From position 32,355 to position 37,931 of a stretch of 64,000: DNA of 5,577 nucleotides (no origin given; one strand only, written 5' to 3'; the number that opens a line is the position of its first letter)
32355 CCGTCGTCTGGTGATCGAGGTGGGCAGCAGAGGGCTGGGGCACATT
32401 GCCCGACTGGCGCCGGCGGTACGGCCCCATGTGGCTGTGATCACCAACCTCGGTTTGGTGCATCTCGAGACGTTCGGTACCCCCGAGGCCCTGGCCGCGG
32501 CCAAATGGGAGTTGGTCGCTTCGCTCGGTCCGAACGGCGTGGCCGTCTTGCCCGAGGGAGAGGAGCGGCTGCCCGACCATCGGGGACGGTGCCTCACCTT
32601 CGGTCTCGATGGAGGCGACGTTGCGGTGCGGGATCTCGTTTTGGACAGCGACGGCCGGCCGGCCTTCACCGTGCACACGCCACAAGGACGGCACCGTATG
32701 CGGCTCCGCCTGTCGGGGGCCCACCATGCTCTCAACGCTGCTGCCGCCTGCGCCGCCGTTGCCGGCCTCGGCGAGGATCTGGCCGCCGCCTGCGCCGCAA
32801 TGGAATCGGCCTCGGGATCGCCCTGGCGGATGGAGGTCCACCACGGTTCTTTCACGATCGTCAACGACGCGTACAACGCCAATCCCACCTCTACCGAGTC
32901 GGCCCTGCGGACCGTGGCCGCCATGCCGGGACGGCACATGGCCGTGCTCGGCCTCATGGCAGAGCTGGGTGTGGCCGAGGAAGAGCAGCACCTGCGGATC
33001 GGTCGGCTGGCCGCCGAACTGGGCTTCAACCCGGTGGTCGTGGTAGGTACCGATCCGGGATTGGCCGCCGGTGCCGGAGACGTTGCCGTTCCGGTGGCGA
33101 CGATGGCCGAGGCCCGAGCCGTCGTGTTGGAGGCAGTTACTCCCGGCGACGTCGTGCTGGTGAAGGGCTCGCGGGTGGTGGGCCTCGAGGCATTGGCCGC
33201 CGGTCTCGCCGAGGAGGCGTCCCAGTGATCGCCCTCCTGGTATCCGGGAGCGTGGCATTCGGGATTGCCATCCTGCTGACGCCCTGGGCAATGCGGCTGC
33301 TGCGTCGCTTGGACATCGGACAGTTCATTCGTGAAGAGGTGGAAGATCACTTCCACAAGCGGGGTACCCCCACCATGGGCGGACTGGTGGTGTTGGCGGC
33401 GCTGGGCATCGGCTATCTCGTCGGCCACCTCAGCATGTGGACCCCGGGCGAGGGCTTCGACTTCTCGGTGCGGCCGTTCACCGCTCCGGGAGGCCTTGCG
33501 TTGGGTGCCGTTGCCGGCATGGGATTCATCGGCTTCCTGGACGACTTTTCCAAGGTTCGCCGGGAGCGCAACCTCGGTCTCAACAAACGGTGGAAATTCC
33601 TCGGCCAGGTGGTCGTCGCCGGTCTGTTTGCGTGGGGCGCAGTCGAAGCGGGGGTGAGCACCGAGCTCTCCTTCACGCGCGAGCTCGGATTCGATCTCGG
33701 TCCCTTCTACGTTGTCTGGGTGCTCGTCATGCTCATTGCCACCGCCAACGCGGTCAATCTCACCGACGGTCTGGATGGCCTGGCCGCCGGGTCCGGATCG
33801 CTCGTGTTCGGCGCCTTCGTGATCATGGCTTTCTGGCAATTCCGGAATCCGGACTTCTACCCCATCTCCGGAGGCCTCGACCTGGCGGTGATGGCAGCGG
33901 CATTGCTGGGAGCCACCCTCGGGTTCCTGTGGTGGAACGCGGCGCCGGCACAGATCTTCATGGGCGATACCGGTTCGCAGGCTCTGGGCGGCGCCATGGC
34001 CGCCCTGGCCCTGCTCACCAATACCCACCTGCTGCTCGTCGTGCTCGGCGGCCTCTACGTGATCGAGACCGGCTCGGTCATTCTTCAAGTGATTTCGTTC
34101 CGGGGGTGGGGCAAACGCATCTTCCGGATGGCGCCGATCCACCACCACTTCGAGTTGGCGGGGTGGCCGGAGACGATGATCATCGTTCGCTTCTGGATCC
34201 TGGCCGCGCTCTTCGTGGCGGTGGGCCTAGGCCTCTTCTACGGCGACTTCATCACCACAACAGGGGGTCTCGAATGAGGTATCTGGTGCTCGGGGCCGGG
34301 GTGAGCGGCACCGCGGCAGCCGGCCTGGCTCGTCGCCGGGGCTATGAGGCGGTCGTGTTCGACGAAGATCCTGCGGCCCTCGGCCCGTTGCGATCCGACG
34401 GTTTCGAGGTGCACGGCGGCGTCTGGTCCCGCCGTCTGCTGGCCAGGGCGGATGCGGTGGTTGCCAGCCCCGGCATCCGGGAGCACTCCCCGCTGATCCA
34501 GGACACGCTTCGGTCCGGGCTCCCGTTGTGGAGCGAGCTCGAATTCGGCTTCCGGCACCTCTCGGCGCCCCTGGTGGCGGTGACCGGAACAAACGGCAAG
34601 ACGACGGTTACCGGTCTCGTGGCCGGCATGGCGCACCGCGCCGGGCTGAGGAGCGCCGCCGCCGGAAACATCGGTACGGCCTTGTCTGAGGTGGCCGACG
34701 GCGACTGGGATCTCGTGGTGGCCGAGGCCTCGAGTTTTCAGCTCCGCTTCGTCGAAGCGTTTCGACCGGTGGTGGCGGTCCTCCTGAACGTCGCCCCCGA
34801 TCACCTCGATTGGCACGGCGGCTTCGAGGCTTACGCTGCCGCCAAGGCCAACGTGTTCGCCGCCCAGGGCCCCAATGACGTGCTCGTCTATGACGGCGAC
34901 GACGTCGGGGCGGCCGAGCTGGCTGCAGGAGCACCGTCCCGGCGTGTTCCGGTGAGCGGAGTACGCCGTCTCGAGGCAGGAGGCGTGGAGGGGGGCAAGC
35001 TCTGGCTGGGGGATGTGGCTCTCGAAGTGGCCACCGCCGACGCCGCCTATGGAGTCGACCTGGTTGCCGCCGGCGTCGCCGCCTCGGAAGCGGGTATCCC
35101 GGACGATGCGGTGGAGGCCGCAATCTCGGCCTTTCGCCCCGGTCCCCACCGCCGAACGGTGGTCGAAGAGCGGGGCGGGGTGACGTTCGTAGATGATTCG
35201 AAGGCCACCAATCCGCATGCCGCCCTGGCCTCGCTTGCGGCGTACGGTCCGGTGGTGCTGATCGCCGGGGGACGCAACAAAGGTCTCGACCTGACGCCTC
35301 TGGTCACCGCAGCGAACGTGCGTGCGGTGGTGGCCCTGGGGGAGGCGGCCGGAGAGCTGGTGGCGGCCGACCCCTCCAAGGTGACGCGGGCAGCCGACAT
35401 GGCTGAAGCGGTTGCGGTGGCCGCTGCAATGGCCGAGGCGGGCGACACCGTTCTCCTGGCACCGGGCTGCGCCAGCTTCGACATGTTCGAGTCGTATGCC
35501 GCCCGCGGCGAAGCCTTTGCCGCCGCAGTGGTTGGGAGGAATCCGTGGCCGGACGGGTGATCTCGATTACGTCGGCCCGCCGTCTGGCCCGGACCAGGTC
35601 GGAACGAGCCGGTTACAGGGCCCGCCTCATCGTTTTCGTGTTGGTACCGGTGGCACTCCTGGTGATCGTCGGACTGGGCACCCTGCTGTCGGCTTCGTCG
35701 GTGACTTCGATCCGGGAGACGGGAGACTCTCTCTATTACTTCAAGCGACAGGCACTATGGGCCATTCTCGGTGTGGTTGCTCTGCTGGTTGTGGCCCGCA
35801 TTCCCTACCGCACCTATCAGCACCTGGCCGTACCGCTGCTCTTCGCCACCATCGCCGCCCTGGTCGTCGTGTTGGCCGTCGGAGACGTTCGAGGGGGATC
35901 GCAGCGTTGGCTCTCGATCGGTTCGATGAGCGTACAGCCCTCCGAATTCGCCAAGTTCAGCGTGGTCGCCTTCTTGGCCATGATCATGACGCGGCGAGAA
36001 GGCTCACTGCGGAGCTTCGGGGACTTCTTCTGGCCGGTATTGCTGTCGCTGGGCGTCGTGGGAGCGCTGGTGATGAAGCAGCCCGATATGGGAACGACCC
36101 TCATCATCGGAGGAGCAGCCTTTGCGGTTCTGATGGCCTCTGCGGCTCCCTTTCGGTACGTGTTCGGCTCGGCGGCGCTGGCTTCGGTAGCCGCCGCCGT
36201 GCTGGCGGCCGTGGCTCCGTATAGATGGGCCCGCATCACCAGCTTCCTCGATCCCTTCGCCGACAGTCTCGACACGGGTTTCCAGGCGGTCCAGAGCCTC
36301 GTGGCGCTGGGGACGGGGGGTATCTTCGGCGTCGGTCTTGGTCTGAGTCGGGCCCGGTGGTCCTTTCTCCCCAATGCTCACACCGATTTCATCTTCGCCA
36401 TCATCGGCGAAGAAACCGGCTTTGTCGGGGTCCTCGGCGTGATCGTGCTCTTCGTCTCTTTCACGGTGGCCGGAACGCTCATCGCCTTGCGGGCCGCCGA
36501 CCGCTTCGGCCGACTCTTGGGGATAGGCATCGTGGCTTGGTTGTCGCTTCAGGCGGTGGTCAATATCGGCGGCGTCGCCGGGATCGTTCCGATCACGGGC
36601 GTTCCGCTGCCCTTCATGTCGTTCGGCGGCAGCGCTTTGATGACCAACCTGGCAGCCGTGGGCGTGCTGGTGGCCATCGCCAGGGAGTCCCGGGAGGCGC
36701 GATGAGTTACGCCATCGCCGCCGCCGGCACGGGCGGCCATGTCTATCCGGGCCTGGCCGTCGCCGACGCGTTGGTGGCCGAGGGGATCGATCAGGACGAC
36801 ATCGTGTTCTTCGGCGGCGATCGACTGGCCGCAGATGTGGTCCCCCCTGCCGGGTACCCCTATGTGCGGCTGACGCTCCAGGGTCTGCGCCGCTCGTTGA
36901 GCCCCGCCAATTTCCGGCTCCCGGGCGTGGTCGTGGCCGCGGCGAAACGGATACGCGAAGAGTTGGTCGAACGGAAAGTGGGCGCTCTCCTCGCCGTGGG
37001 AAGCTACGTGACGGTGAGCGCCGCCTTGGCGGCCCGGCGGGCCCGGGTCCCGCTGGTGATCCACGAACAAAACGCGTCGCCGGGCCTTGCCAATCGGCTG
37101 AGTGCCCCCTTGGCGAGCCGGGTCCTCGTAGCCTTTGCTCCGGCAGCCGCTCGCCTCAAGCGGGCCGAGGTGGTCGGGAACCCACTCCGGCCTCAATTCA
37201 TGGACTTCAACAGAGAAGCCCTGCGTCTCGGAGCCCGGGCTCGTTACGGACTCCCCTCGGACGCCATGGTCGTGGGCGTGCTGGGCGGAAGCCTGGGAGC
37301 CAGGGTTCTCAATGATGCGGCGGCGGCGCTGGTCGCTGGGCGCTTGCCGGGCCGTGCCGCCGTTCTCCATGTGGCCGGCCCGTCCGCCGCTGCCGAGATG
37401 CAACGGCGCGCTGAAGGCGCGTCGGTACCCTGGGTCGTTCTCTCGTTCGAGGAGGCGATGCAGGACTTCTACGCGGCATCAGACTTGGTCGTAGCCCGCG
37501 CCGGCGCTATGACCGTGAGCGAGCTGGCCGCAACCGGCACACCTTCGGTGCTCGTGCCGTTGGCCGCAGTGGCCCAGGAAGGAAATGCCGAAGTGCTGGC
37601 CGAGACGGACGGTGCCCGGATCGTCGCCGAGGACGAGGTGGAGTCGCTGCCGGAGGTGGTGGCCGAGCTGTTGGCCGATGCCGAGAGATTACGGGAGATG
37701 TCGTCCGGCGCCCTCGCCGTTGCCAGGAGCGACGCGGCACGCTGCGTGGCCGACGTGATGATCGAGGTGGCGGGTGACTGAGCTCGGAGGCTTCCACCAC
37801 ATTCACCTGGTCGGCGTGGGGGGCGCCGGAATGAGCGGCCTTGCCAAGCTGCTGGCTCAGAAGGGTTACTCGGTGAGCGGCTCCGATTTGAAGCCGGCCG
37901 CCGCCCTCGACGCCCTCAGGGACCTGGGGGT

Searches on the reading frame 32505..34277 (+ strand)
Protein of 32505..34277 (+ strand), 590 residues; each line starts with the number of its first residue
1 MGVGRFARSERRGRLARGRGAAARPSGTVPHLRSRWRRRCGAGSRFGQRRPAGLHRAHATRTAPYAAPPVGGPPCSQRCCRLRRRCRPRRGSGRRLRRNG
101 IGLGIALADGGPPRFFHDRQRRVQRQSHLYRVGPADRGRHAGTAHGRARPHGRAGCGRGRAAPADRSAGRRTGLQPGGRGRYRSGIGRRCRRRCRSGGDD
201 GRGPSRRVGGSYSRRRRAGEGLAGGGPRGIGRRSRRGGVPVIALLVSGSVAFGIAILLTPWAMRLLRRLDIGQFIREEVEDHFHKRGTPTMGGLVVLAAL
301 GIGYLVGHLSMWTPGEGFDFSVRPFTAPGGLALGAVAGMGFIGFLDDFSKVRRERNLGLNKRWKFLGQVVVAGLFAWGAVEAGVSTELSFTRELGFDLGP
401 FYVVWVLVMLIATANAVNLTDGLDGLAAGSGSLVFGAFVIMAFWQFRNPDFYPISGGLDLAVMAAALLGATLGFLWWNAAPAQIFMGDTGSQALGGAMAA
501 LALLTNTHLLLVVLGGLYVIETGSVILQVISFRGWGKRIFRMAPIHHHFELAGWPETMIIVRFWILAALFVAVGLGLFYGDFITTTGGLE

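Call 39: search_protein_families(library=pfam, proteins=[window:32505-34277:+], max_evalue=0.00001)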
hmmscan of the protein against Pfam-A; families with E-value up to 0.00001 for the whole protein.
window:32505-34277:+ (590 aa): 1 family
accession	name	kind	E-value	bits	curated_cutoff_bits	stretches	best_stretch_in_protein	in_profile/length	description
PF00953.26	Glycos_transf_4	-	3.8e-35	121.7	27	1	333-504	5-158/160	Glycosyl transferase family 4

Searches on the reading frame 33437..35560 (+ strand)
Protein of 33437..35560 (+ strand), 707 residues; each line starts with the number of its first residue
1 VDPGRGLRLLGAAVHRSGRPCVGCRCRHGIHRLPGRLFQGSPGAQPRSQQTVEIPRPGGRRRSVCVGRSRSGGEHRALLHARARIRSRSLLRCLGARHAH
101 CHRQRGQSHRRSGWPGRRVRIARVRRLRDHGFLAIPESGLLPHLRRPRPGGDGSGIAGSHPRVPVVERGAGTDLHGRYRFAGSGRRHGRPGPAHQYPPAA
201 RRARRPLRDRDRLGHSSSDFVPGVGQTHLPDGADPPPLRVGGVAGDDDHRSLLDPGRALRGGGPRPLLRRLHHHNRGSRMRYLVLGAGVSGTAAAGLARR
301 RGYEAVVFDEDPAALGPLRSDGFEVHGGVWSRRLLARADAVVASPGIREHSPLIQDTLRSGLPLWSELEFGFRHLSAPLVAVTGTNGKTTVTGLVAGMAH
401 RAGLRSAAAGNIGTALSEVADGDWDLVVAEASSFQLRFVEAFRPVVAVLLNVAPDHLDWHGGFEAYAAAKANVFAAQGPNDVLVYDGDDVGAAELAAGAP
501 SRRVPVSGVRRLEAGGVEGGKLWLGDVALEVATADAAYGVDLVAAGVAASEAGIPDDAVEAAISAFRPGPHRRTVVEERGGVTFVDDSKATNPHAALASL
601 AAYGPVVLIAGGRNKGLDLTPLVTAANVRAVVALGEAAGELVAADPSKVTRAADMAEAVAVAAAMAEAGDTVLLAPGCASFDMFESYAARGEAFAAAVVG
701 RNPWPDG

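Call 39: search_protein_families(library=pfam, proteins=[window:33437-35560:+], max_evalue=0.00001)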
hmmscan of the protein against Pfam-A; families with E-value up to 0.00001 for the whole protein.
window:33437-35560:+ (707 aa): 3 families
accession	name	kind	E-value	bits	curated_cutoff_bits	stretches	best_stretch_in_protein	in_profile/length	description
PF08245.18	Mur_ligase_M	-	2.8e-21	76.8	24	1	382-502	1-138/200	Mur ligase middle domain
PF02875.26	Mur_ligase_C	-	2.9e-11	44.7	28.4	1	571-676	1-125/127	Mur ligase, glutamate ligase domain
PF21799.2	MurD-like_N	-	3.7e-09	37.2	27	1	282-363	3-85/88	Mur ligase MurD-like, N-terminal domain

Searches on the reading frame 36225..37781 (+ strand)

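Call 39: search_protein_families(library=pfam, proteins=[window:36225-37781:+], max_evalue=0.00001)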
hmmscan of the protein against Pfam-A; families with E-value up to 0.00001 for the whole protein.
window:36225-37781:+ (518 aa): 2 families
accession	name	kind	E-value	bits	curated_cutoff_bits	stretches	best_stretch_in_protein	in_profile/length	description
PF04101.22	Glyco_tran_28_C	-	1.4e-27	97.2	22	1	350-504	2-162/166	Glycosyltransferase family 28 C-terminal domain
PF03033.26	Glyco_transf_28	-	1.9e-27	96.5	26.2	1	163-301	2-138/139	Glycosyltransferase family 28 N-terminal domain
